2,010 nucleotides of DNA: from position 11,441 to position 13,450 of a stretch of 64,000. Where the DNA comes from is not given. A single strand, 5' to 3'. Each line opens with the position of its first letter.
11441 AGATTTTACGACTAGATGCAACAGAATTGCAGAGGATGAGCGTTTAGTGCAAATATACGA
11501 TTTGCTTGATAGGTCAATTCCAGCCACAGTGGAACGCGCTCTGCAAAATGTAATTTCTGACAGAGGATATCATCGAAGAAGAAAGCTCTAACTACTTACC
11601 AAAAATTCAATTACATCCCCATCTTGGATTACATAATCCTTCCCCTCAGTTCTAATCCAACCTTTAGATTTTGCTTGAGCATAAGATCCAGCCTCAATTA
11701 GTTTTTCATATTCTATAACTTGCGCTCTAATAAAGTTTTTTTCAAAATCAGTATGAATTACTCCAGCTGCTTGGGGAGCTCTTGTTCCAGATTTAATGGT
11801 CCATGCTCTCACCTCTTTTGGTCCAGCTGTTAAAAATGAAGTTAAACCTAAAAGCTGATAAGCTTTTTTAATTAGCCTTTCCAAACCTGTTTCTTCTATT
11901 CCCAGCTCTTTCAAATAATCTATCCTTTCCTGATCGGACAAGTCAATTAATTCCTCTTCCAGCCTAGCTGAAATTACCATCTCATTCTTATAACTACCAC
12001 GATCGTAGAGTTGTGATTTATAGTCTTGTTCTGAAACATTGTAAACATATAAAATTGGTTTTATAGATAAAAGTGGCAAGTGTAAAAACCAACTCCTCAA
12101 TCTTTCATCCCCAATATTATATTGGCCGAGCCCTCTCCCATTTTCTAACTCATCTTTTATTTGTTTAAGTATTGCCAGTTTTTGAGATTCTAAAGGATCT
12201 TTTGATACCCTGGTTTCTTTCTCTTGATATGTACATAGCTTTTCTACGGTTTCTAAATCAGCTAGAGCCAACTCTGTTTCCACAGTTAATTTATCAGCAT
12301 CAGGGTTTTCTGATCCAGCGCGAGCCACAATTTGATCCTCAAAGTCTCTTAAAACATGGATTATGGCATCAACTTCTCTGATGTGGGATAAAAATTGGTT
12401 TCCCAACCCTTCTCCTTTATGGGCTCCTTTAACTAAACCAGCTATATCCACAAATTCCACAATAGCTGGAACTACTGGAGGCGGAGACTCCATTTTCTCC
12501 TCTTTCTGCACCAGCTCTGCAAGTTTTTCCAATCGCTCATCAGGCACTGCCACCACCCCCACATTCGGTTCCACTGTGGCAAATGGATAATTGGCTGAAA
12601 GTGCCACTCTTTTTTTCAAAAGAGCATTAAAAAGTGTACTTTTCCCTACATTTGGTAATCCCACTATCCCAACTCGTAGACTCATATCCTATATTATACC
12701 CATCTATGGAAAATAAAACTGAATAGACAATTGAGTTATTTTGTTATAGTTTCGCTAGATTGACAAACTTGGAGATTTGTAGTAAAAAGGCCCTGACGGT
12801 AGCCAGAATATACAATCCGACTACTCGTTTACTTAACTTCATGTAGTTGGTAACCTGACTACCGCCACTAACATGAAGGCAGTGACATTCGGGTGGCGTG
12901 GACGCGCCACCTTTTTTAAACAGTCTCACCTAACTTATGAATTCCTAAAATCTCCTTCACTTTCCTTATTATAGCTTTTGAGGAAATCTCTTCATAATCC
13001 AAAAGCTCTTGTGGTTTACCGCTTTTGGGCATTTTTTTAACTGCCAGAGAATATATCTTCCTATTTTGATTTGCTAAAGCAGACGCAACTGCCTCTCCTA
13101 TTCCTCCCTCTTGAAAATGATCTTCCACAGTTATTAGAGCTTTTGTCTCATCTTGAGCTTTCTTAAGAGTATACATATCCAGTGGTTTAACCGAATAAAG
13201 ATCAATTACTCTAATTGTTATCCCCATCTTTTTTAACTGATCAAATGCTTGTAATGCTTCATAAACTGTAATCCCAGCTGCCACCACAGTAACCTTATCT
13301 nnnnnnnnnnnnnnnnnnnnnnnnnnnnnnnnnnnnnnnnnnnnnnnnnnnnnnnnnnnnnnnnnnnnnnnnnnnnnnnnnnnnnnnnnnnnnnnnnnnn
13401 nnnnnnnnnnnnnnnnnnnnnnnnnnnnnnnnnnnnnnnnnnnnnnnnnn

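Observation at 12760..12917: Candidate ~120-nt small RNA with consensus promoter and intrinsic terminator, antisense-adjacent to the tkt stop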

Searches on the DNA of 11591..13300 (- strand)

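Call 4: search_rna_families(source=window, start=12400, end=13300, threshold=evalue, max_evalue=10, show_alignments=3)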
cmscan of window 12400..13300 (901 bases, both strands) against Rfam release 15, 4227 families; matches with E-value up to 10: 6.
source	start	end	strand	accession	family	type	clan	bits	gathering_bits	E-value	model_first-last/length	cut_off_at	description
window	12930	13003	-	RF00533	snoMe18S-Gm1358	Gene; snRNA; snoRNA; CD-box;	-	18.3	50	2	1-79/79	no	Small nucleolar RNA Me18S-Gm1358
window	12828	12920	+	RF03534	sRNA71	Gene; sRNA;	-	17.8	50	9.6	1-104/104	no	Staphylococcus sRNA71 small RNA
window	13255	13281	-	RF01107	SBRMV1_UPD-PKf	Cis-reg;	-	16.4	39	4.7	1-27/27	no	Pseudoknot of upstream pseudoknot domain (UPD) of the 3'UTR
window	12419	12477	-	RF00066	U7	Gene; snRNA;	-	15.6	34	1.4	1-62/62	no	U7 small nuclear RNA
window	12479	12615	-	RF00516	ylbH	Cis-reg; leader;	-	13.2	50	5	1-122/122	no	ylbH leader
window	12400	12464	+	RF00447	IRES_Kv1_4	Cis-reg; IRES;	-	11.6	100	6.1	195-259/259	5'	Voltage-gated potassium-channel Kv1.4 IRES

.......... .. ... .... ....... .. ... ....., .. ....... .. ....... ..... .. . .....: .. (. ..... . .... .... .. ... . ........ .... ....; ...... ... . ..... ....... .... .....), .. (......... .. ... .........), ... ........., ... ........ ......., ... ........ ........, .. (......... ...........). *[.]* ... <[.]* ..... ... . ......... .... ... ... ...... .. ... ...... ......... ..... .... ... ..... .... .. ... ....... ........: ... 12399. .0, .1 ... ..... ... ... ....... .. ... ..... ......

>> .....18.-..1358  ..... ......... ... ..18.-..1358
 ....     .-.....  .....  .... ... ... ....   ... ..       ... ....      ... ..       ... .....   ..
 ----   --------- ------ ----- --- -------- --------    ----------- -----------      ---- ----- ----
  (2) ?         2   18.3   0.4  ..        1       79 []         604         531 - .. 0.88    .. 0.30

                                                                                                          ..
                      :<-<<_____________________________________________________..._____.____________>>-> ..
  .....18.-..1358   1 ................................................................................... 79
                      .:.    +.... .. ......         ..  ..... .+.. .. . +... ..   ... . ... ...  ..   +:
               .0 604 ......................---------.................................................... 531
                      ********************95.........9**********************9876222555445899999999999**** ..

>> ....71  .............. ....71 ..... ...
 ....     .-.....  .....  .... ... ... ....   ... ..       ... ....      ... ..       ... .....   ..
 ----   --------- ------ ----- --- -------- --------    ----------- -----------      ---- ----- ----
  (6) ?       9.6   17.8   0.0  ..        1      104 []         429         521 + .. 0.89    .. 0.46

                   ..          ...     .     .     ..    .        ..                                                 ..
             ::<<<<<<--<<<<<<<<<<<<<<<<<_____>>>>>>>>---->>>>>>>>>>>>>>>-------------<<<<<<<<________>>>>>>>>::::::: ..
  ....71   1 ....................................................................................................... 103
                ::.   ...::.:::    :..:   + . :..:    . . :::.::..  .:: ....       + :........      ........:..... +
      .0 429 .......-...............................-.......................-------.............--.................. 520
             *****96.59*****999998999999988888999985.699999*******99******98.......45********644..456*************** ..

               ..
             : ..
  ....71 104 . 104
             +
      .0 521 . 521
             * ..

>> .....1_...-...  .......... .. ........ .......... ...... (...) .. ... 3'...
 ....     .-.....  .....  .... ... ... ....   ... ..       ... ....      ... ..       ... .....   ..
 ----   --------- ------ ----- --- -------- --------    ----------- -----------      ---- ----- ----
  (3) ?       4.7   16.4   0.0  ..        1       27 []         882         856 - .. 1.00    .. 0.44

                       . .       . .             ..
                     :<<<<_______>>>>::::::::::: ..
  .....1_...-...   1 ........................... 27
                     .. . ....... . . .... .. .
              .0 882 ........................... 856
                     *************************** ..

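Call 37: search_rna_families(sources=[L001, L002, L003, L004, L007, L008, L011, L017, L021, L022, L025, L035, L037, L041], threshold=gathering)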
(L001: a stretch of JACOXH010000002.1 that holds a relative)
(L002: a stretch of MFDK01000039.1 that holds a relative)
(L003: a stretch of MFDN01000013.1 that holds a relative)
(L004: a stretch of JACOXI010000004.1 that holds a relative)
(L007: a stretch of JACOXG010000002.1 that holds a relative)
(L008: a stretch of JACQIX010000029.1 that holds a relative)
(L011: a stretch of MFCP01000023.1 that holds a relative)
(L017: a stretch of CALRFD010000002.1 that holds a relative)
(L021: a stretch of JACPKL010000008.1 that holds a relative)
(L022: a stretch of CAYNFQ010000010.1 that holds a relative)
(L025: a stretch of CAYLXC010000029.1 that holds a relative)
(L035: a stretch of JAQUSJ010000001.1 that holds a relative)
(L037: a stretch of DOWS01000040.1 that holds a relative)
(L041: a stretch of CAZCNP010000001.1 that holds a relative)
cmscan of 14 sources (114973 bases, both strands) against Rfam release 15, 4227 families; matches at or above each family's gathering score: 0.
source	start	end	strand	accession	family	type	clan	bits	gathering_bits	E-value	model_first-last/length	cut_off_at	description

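Call 41: build_rna_model(alignment_id=A1)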
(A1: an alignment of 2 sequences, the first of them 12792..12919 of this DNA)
Model R1 built from alignment A1 (2 sequences, 128 columns); structure: RNAalifold consensus.
model positions 128; base pairs 40; branch points 2; effective number of sequences 0.66; information 0.589 bits per position. Calibrated on 0.2 Mb of random sequence (short: E-values are rough).
structure used (alignment columns):
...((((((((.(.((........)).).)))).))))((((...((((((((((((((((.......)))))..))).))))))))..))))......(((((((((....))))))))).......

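Call 42: search_with_rna_model(model_id=R1, sources=[window, L001, L002, L003, L004, L005, L006, L007, L008, L009, L010, L011, L012, L013, L014, L015, L016, L017, L018, L019, L020, L021, L022, L023, L024, L025, L026, L027, L028, L029, L030, L031, L032, L033, L034, L035, L036, L037, L038, L039, L040, L041, L081, L082, L083, L084, L085, L086, L087, L088, L089, L090, L091, L092, L093, L094, L095, L096, L097, L098, L099, L100, L101, L102, L103, L104, L105, L106, L107, L108, L109, L110, L111, L112, L113, L114, L115, L116, L117, L118, L119, L120, L121, L122, L123, L124, L125, L126, L127, L128, L129, L130, L131, L132, L133, L134, L135, L136, L137, L165], max_evalue=10)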
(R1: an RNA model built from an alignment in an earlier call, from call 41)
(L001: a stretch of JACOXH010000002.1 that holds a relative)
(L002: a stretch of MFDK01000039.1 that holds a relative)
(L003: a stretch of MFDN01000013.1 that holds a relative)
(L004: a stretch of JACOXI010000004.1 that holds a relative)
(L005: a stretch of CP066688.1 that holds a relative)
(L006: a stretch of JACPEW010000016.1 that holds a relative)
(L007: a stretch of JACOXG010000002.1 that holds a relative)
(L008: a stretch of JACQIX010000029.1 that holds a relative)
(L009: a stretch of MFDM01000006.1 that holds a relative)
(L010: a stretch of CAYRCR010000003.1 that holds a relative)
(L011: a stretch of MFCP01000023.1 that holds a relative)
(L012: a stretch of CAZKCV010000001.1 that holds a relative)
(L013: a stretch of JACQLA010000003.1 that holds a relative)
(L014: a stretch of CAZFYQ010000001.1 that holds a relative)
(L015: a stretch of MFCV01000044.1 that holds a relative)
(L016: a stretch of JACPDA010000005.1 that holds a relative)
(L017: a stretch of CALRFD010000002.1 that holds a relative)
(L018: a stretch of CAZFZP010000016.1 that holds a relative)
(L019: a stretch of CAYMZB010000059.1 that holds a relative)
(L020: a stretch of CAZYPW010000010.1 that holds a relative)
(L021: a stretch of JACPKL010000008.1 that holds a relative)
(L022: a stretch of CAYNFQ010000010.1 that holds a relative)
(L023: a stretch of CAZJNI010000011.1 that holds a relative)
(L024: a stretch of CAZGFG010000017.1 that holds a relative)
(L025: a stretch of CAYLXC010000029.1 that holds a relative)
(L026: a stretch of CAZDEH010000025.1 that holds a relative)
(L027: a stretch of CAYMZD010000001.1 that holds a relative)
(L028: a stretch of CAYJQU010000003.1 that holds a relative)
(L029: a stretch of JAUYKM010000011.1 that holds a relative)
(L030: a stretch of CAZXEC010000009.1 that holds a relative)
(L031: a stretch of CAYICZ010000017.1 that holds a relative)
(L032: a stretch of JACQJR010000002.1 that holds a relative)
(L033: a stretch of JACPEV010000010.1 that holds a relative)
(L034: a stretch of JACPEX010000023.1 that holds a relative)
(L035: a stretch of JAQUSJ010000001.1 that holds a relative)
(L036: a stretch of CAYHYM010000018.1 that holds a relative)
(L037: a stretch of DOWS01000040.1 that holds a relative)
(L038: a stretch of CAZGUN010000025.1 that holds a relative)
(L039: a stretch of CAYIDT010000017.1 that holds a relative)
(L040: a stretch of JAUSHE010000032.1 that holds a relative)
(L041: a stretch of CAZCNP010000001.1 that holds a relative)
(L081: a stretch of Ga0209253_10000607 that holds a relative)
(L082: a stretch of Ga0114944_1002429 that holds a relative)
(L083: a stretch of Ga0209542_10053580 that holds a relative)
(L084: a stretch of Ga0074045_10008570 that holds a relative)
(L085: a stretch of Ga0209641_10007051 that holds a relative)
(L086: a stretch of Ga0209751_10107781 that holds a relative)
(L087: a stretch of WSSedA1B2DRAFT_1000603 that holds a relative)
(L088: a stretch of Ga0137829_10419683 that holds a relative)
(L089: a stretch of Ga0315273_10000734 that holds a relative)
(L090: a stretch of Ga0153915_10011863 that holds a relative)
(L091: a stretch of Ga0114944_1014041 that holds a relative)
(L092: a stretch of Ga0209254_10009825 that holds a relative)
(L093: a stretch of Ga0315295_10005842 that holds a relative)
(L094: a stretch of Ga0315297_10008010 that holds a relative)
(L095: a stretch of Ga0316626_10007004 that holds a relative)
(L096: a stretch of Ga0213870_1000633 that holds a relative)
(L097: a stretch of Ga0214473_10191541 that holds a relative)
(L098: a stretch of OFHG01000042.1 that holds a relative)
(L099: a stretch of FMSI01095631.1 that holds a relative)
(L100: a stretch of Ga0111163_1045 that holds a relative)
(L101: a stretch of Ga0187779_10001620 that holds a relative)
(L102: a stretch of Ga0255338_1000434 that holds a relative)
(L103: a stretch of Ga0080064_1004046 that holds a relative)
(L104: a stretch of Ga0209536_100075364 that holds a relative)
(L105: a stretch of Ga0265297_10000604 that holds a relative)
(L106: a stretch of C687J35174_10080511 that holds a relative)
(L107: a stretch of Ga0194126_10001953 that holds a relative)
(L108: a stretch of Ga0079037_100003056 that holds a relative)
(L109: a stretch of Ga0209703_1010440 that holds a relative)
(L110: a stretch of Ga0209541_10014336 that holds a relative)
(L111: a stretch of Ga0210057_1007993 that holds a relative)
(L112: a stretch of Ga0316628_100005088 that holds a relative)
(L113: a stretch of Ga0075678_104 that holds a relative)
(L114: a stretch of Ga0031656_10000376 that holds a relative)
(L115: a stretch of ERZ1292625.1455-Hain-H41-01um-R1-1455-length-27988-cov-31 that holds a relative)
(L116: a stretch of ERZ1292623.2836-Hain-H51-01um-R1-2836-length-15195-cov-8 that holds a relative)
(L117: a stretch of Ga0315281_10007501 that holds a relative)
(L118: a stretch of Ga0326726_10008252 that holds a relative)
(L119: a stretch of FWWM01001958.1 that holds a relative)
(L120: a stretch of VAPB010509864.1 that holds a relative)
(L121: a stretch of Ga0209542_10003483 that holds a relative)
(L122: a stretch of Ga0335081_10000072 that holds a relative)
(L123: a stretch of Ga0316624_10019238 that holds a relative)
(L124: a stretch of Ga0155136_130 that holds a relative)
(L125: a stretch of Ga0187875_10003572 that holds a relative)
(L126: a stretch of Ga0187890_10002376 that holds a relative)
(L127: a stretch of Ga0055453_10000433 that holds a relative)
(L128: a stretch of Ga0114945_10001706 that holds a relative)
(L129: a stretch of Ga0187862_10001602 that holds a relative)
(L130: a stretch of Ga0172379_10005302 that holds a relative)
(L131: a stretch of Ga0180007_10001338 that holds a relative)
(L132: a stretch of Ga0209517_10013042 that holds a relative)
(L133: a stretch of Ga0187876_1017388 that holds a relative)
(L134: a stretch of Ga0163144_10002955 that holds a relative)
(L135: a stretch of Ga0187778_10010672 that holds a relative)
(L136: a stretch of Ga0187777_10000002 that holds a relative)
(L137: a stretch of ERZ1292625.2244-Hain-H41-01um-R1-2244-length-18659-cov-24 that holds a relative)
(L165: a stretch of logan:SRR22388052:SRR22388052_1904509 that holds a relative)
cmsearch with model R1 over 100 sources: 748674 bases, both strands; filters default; matches with E-value up to 10: 2.
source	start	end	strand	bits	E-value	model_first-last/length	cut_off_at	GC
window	12792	12919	+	161.2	1.8e-38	1-128/128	no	0.48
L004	2892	2963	-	11.9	2.7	1-128/128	no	0.46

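Call 58: search_rna_families(source=window, start=12775, end=12925, threshold=evalue, max_evalue=10, show_alignments=2)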
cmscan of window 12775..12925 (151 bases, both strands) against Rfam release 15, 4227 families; matches with E-value up to 10: 5.
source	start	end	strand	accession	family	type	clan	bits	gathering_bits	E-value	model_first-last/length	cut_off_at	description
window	12828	12920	+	RF03534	sRNA71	Gene; sRNA;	-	17.8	50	1.6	1-104/104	no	Staphylococcus sRNA71 small RNA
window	12841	12919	+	RF02274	AniS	Gene;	-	13.3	50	5.4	1-106/106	no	AniS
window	12843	12922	+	RF02538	TarB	Gene; sRNA;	-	11.9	80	5.8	1-79/79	no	Vibrio ToxT activated RNA TarB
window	12886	12916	+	RF04218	HCV_5BSL1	Cis-reg;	-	11.8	44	4.5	1-47/47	no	Hepatitis C virus stem-loop I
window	12887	12925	+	RF02809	RsmW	Gene; sRNA;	CL00106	10.8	52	8.4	1-41/124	3'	RsmW RNA family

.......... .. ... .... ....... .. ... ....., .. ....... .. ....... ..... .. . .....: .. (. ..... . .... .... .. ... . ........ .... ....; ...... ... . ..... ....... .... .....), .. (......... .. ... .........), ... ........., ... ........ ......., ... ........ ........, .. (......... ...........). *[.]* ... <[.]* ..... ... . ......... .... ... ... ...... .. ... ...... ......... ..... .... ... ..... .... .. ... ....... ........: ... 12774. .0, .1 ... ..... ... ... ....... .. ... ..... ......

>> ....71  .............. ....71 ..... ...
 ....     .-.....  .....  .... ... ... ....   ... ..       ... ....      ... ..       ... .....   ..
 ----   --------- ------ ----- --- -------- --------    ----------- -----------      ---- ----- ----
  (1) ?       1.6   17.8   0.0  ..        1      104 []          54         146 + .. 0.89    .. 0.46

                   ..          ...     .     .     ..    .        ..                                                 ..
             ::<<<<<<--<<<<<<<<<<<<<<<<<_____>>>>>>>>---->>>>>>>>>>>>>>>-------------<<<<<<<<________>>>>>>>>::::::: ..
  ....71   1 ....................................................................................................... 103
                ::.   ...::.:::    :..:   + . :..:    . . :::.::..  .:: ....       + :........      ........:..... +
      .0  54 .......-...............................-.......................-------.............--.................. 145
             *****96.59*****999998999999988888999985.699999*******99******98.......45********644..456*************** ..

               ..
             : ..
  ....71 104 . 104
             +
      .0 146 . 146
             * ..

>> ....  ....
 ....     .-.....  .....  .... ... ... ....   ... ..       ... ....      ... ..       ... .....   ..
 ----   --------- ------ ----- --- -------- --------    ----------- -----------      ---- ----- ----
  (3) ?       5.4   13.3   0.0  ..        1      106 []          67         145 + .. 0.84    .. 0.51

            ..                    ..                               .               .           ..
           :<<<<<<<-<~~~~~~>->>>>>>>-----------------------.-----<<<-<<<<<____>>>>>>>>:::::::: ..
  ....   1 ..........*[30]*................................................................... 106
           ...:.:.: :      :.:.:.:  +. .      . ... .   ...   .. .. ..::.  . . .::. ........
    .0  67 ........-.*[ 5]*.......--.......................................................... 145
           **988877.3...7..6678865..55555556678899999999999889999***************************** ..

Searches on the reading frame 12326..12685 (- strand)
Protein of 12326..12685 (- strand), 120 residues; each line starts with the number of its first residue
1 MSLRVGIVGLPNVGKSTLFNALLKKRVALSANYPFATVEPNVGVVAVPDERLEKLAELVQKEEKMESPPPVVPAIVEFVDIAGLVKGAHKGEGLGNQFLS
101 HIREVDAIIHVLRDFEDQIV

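Call 33: find_homologous_proteins(query=window:12326-12685:-, max_evalue=1e-30)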
Query window:12326-12685:- (120 aa): 7634 proteins with E <= 1e-30 among 8000 candidates; the best 120 are listed.
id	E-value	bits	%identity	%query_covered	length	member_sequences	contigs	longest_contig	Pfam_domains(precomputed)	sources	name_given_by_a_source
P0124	1.1e-60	221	88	98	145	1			PF01926.30,PF02421.25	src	-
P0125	1.1e-60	221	88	98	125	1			PF01926.30,PF02421.25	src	-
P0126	1.9e-59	217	88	98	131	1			PF01926.30,PF02421.25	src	-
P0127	2.8e-59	216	87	98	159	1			PF01926.30,PF02421.25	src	-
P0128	1.1e-58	214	85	98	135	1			PF01926.30,PF02421.25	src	-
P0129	1.7e-58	214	86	98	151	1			PF01926.30,PF02421.25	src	-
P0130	2.9e-58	213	83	100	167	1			PF01926.30,PF02421.25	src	-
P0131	5.1e-58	212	86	99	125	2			PF01926.30,PF02421.25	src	-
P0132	5.5e-58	212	86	98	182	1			PF01926.30,PF02421.25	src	-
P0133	7.4e-58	212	86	100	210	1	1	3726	PF01926.30,PF02421.25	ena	-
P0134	8.4e-58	211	85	98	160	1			PF01926.30,PF02421.25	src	-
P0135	1.2e-57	211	88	98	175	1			PF01926.30,PF02421.25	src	-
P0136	1.7e-57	210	85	98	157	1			PF01926.30,PF02421.25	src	-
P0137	2.3e-57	210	85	98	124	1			PF01926.30,PF02421.25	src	-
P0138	3.5e-57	209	85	98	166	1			PF01926.30,PF02421.25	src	-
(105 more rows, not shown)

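Call 52: find_encoding_contigs(protein=P0124, flank=3000, max_places=5)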
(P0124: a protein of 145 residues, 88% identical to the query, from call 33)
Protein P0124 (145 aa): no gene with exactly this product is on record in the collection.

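Call 53: find_encoding_contigs(protein=P0125, flank=3000, max_places=5)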
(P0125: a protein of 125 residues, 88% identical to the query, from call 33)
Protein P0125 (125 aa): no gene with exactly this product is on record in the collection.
